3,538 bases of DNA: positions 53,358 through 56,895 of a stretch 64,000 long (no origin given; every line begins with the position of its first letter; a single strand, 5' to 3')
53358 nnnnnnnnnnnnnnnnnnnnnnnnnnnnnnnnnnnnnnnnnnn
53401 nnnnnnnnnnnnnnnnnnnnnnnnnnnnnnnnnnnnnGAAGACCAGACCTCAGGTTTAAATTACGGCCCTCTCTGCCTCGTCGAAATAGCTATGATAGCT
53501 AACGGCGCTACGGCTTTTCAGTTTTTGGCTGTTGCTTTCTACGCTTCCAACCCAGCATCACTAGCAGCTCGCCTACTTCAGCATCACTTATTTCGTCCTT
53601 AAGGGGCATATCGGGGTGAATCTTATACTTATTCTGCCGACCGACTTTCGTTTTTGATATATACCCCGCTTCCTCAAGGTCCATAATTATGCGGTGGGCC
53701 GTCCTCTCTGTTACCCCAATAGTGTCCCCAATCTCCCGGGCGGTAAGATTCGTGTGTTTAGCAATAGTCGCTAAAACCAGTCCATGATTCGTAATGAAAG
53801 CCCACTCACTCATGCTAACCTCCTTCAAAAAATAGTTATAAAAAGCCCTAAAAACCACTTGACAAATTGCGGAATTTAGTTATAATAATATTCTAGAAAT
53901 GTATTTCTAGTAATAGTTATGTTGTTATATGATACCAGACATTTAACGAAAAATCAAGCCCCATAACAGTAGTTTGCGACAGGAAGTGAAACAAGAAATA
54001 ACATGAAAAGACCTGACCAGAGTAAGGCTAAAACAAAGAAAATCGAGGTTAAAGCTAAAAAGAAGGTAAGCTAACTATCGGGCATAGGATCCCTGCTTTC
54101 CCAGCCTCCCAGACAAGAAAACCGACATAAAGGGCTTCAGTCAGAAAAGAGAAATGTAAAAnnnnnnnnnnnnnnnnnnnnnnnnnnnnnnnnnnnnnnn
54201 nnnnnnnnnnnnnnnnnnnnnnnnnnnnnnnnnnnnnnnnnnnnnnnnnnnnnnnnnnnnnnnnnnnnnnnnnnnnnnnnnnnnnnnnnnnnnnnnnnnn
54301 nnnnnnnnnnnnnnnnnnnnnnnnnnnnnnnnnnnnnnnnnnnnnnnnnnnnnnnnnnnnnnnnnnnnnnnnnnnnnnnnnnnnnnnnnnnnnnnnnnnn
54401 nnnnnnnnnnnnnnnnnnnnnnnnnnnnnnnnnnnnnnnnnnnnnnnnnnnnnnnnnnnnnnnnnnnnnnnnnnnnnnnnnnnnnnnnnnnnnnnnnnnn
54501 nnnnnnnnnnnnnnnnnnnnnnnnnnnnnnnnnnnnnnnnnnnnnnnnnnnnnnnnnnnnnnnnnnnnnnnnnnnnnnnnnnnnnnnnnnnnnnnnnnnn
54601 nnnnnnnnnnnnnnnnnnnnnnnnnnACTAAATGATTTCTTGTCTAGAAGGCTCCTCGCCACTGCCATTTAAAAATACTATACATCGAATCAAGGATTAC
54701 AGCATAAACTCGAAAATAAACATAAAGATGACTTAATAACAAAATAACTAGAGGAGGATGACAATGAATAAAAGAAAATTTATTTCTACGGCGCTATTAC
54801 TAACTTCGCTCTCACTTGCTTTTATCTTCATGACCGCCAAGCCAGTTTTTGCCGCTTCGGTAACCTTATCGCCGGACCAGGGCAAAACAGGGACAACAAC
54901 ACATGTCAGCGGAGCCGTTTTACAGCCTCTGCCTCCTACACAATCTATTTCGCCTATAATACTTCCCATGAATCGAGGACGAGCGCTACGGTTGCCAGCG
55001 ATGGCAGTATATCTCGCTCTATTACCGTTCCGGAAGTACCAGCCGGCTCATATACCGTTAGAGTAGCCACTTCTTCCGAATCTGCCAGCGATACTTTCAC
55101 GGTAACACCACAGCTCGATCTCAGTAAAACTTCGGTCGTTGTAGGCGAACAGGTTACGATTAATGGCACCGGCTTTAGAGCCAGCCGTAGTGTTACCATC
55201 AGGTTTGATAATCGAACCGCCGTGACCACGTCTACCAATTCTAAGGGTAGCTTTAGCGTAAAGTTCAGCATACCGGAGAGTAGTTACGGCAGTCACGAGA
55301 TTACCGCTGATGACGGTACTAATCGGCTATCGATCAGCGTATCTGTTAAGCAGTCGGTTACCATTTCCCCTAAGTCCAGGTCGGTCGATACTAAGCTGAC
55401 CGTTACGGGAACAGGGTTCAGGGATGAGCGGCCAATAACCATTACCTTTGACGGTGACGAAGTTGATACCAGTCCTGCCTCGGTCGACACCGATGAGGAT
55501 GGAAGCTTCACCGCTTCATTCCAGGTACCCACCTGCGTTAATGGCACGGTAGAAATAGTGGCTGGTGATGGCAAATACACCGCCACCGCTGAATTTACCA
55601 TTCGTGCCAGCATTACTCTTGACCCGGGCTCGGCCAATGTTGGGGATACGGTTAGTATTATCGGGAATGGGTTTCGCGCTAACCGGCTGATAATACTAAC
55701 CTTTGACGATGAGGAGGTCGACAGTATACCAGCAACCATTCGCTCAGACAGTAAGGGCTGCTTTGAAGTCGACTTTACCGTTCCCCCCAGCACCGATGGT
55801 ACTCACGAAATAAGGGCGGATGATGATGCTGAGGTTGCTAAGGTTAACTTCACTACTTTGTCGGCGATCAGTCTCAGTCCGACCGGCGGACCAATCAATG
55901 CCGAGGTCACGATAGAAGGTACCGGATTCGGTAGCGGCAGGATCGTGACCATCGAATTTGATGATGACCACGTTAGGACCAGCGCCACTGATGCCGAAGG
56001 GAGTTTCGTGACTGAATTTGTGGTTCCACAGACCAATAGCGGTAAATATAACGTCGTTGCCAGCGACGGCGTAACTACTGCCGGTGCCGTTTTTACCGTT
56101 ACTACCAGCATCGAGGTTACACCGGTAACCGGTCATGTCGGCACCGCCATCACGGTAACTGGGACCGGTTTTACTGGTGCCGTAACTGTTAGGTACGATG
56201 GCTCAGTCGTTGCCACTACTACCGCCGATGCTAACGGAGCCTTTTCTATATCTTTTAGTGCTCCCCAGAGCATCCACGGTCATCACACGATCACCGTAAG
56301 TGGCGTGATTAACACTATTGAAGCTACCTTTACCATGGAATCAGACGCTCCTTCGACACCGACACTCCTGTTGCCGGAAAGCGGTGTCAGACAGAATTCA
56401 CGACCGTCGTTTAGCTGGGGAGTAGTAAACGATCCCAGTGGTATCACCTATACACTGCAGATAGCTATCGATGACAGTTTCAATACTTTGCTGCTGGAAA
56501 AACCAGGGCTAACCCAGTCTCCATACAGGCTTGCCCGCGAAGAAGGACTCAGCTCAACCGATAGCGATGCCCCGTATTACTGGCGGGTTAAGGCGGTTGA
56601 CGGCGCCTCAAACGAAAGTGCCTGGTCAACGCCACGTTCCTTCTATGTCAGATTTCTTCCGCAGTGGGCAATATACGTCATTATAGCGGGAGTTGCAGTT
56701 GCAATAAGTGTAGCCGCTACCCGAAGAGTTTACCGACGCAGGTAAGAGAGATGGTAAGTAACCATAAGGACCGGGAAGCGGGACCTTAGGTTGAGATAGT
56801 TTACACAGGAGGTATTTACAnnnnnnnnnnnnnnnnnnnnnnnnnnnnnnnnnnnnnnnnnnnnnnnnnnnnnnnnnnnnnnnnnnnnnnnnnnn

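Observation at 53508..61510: A 7.5-kb stress cassette bracketed by direct repeats that each carry a wHTH regulator and its switch region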

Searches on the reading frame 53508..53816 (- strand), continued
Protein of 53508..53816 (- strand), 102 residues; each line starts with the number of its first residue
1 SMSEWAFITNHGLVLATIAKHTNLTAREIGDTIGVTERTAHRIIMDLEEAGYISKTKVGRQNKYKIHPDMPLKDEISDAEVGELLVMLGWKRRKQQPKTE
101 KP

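Call 56: search_protein_representatives(alignment_id=A3)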
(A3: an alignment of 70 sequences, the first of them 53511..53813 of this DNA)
Query: 70 sequences, 101 profile positions. Proteins with E-value up to 0.001 (for the whole library): 3767; up to 1e-10: 1727; up to 1e-30: 8. The best 150 are listed.
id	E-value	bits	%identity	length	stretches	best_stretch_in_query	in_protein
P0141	5.8e-48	177.4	-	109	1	1-97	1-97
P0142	9.1e-48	176.8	-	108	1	1-99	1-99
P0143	2.2e-43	162.7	-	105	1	1-99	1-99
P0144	2.0e-40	153.2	-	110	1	1-86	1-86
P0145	7.3e-36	138.6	-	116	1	1-78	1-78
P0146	3.9e-35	136.2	-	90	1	19-98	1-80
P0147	6.8e-34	132.2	-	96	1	1-68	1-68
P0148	2.4e-32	127.3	-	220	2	3-80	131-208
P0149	2.1e-30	121.0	-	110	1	1-97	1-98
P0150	4.3e-30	120.0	-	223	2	3-68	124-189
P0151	5.3e-30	119.8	-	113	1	1-94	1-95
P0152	3.9e-28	113.8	-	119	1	1-97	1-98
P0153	6.4e-28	113.1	-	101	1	1-98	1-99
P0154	1.5e-27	111.9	-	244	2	2-65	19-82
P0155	2.0e-27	111.5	-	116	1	2-88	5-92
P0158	2.5e-26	108.0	-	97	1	1-97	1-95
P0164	2.7e-25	104.6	-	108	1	1-96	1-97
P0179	6.2e-24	100.3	-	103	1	1-98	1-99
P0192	7.3e-23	96.8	-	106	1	2-97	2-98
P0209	1.1e-21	93.1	-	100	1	1-97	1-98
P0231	4.2e-21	91.2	-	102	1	1-98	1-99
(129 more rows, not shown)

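Call 57: list_cluster_members(proteins=[P0141, P0143, P0149, P0153, P0158, P0164, P0179, P0192, P0209, P0231])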
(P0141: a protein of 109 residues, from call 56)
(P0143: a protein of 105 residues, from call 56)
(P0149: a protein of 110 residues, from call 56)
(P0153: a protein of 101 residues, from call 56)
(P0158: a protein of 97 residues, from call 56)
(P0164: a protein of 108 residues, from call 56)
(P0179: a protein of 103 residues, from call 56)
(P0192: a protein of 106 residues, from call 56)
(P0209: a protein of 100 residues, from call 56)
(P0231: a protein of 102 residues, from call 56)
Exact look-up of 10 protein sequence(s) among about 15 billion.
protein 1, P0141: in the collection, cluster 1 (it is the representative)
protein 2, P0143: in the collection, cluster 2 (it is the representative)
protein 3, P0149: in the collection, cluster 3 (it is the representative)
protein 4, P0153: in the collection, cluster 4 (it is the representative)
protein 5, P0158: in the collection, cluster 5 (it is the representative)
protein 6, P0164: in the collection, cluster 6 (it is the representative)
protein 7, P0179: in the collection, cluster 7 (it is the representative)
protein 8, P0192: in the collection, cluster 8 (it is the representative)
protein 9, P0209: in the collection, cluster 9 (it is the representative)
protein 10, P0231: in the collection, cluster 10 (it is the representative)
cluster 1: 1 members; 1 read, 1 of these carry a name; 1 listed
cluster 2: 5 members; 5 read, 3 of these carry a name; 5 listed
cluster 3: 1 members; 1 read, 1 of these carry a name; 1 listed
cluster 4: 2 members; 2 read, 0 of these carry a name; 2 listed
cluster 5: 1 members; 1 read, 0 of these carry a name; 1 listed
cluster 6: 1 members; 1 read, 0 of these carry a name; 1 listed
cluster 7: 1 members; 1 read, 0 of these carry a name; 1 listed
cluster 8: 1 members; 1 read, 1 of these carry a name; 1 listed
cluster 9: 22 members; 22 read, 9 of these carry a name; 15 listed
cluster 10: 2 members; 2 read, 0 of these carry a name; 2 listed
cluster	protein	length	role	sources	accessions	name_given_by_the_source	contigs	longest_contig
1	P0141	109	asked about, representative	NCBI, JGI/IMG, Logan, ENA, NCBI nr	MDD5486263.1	MAG: winged helix-turn-helix domain-containing protein [Dehalococcoidales bacterium] | DNA-binding Lrp family transcriptional regulator | winged helix-turn-helix domain-containing protein [Dehalococcoidales bacterium]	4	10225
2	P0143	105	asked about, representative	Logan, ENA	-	-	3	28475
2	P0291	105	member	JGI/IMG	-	predicted ArsR family transcriptional regulator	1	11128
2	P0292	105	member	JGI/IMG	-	predicted ArsR family transcriptional regulator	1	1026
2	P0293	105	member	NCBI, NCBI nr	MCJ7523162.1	MAG: transcriptional regulator [Dehalococcoidia bacterium] | transcriptional regulator [Dehalococcoidia bacterium]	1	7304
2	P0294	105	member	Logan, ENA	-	-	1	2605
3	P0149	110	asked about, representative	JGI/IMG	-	biotin operon repressor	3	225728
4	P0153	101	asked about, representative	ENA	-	-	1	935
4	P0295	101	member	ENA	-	-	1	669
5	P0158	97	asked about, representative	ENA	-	-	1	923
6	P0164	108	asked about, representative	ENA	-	-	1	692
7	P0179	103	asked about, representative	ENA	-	-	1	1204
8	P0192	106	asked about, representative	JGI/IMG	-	DNA-binding Lrp family transcriptional regulator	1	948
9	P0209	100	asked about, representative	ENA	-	-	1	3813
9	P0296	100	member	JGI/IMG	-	DNA-binding transcriptional regulator PaaX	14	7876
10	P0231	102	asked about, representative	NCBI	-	-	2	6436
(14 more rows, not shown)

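Call 70: find_encoding_contigs(protein=window:53508-53813:-, flank=10000, max_places=6)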
Protein window:53508-53813:- (101 aa): 1 contig read that carries it; 1 place shown.
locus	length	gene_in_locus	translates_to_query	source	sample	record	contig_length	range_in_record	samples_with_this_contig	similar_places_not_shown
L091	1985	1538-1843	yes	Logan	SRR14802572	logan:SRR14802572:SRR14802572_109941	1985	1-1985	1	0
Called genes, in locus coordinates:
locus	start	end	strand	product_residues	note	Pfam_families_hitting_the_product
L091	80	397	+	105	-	-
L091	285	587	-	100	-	-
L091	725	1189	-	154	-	PF00582:Usp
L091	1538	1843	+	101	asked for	PF25213:HVO_A0261_N (weak), PF12802:MarR_2 (weak), PF01047:MarR (weak), PF13412:HTH_24 (weak), PF13545:HTH_Crp_2 (weak), PF01978:TrmB (weak), PF08279:HTH_11 (weak)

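Call 75: find_encoding_contigs(protein=P0004, flank=10000, max_places=4)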
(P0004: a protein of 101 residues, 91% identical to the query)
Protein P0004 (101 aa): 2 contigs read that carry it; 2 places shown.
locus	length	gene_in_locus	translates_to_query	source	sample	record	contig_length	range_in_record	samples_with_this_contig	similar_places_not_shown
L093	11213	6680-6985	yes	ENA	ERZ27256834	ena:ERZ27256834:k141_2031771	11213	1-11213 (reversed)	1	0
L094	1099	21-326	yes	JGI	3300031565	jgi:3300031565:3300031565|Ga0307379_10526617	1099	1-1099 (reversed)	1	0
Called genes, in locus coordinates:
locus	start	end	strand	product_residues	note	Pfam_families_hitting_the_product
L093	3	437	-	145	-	?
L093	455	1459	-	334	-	PF02655:ATP-grasp_3 (faint), PF07478:Dala_Dala_lig_C, PF13535:ATP-grasp_4 (faint)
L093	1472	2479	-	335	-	PF07478:Dala_Dala_lig_C, PF13535:ATP-grasp_4 (faint)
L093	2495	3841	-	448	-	PF04055:Radical_SAM, PF12544:LAM_C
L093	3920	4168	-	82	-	-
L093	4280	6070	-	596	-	-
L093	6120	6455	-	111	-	-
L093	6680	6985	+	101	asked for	PF12802:MarR_2 (weak), PF01047:MarR (weak), PF13412:HTH_24 (weak), PF01978:TrmB (weak)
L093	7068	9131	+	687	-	PF07690:MFS_1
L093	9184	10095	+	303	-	PF00582:Usp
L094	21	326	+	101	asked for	PF12802:MarR_2 (weak), PF01047:MarR (weak), PF13412:HTH_24 (weak), PF01978:TrmB (weak)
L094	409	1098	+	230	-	?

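Call 76: find_encoding_contigs(protein=P0001, flank=10000, max_places=4)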
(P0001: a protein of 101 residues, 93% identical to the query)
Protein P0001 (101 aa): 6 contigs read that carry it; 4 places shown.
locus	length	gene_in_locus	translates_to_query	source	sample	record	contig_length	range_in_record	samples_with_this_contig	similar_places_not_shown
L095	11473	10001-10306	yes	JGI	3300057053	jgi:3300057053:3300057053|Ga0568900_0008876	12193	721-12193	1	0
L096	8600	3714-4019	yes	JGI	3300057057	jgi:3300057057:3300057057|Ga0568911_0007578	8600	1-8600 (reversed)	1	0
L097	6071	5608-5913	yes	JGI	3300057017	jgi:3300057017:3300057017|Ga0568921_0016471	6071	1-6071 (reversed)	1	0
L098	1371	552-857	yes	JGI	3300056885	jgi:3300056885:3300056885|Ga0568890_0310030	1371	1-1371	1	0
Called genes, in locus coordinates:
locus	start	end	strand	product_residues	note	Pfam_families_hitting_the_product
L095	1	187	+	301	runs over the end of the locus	?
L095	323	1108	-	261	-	PF23441:SDR (weak), PF00106:adh_short, PF08659:KR, PF13561:adh_short_C2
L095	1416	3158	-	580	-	PF13508:Acetyltransf_7 (weak), PF00850:Hist_deacetyl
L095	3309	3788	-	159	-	PF00583:Acetyltransf_1, PF13673:Acetyltransf_10, PF13508:Acetyltransf_7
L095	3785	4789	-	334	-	PF02655:ATP-grasp_3 (weak), PF07478:Dala_Dala_lig_C, PF13535:ATP-grasp_4 (faint)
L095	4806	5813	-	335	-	PF07478:Dala_Dala_lig_C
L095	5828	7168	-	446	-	PF13353:Fer4_12 (weak), PF04055:Radical_SAM, PF12544:LAM_C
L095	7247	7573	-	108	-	-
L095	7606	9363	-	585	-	-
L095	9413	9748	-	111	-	-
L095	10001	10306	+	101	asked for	PF25213:HVO_A0261_N (weak), PF12802:MarR_2 (weak), PF01047:MarR (weak), PF13412:HTH_24 (weak), PF01978:TrmB (weak), PF08279:HTH_11 (weak), PF13545:HTH_Crp_2 (weak)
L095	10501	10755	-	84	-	-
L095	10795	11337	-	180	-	PF13428:TPR_14 (faint), PF07719:TPR_2 (faint), PF13432:TPR_16 (weak)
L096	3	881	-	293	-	?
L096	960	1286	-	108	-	-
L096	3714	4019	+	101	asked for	PF25213:HVO_A0261_N (weak), PF12802:MarR_2 (weak), PF01047:MarR (weak), PF13412:HTH_24 (weak), PF01978:TrmB (weak), PF08279:HTH_11 (weak), PF13545:HTH_Crp_2 (weak)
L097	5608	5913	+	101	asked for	PF25213:HVO_A0261_N (weak), PF12802:MarR_2 (weak), PF01047:MarR (weak), PF13412:HTH_24 (weak), PF01978:TrmB (weak), PF08279:HTH_11 (weak), PF13545:HTH_Crp_2 (weak)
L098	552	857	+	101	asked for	PF25213:HVO_A0261_N (weak), PF12802:MarR_2 (weak), PF01047:MarR (weak), PF13412:HTH_24 (weak), PF01978:TrmB (weak), PF08279:HTH_11 (weak), PF13545:HTH_Crp_2 (weak)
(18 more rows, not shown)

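Call 87: search_protein_families(library=padloc, proteins=[window:53508-53813:-], max_evalue=0.001)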
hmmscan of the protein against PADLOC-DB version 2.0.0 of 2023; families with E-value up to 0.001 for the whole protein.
window:53508-53813:- (101 aa): 10 families
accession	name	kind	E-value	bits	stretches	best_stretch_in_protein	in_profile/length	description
PDLC04368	PDC-M05A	-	3.9e-06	24.8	1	18-75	25-82/201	-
PDLC01457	WYL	-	5.6e-06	24.1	1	17-93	13-88/229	"CAS-I,CAS-II,CAS-III,CAS-IV,CAS-V,CAS-VI; associated_signaling"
PDLC03963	SoFic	-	1.7e-05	22.3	1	13-68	298-353/361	-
PDLC01875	CARF3--CARF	-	6.3e-05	20.8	1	13-68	151-206/219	-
PDLC01879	CARF3--CARF_TM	-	8.5e-05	20.3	1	12-67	160-211/222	-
PDLC01438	Csa3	-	0.00014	20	1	13-84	153-210/305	"CAS-I,CAS-II,CAS-III,CAS-IV,CAS-V,CAS-VI; associated_signaling"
PDLC01870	CARF3--CARF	-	0.00014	19.8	1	21-65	150-194/228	-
PDLC01857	CARF3--CARF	-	0.0003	18.5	1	20-67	141-187/201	-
PDLC01044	Csa3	-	0.00044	18.2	1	13-56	141-183/194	Type I-A associated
PDLC01860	CARF3--CARF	-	0.00093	17.3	0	13-66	148-201/210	-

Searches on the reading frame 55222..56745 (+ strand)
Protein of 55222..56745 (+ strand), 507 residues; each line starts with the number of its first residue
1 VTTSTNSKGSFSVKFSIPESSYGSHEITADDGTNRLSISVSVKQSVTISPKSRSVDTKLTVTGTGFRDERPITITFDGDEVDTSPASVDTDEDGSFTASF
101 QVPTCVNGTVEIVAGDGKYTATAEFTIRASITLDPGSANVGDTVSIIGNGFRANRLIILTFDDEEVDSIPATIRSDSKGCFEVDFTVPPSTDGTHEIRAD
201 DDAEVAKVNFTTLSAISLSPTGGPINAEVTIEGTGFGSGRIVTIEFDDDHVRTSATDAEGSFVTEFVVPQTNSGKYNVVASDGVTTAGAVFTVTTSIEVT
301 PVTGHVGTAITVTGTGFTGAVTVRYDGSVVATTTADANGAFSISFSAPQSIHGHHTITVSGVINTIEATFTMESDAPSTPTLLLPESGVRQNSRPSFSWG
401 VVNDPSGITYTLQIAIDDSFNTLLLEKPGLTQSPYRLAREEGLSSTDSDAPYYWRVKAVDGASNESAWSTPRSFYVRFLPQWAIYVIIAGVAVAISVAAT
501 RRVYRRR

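Call 7: search_protein_families(library=pfam, proteins=[window:55222-56745:+], max_evalue=0.01)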
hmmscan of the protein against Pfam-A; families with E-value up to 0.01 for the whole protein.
window:55222-56745:+ (507 aa): 5 families
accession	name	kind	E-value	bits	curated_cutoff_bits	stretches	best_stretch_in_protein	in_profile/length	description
PF01833.30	TIG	-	3.7e-13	49.7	20.9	2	47-118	5-72/84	IPT/TIG domain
PF17936.7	Big_6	-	9.2e-11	42.3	27.6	1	310-357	15-64/83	Bacterial Ig domain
PF01835.25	MG2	-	1.1e-07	32.5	32.8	0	70-125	34-94/96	MG2 domain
PF25788.1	Ig_Rha78A_N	-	3.8e-06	27.5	27.4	1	392-477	17-102/105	Rha78A-like, N-terminal immunoglobulin domain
PF00630.25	Filamin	-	0.0038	18.5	26.9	0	55-115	21-83/93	Filamin/ABP280 repeat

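Call 8: search_protein_families(library=ncbifam, proteins=[window:55222-56745:+], max_evalue=0.01)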
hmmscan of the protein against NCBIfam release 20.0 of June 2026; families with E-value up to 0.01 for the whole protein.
window:55222-56745:+ (507 aa): 5 families
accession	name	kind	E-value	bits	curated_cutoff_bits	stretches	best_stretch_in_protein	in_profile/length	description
NF058592.1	GxPGS_dom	subfamily_domain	5.4e-13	48.8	45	2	299-359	3-65/65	PGS family Ig-like domain-containing protein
NF033510.3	Ca_tandemer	repeat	6.7e-09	36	50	1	307-360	30-87/96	Ca2+-stabilized repeat-containing adhesin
NF058597.1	CoaZ_rpt_PGGG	domain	1.1e-06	28.7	30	1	299-360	8-72/88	choice-of-anchor Z repeating domain-containing protein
NF040520.1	Ig_like_BLP2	equivalog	1e-05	23.9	750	1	56-347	179-476/730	Ig-like repeat protein Blp2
NF058648.1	ECF_sub_HI1622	equivalog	0.00014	21.9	100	0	320-360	43-81/180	NikL family nickel/cobalt ECF transporter subunit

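Call 87: search_protein_families(library=padloc, proteins=[window:55222-56745:+], max_evalue=0.001)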
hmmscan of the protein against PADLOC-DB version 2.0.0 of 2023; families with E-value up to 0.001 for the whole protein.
window:55222-56745:+ (507 aa): 0 families
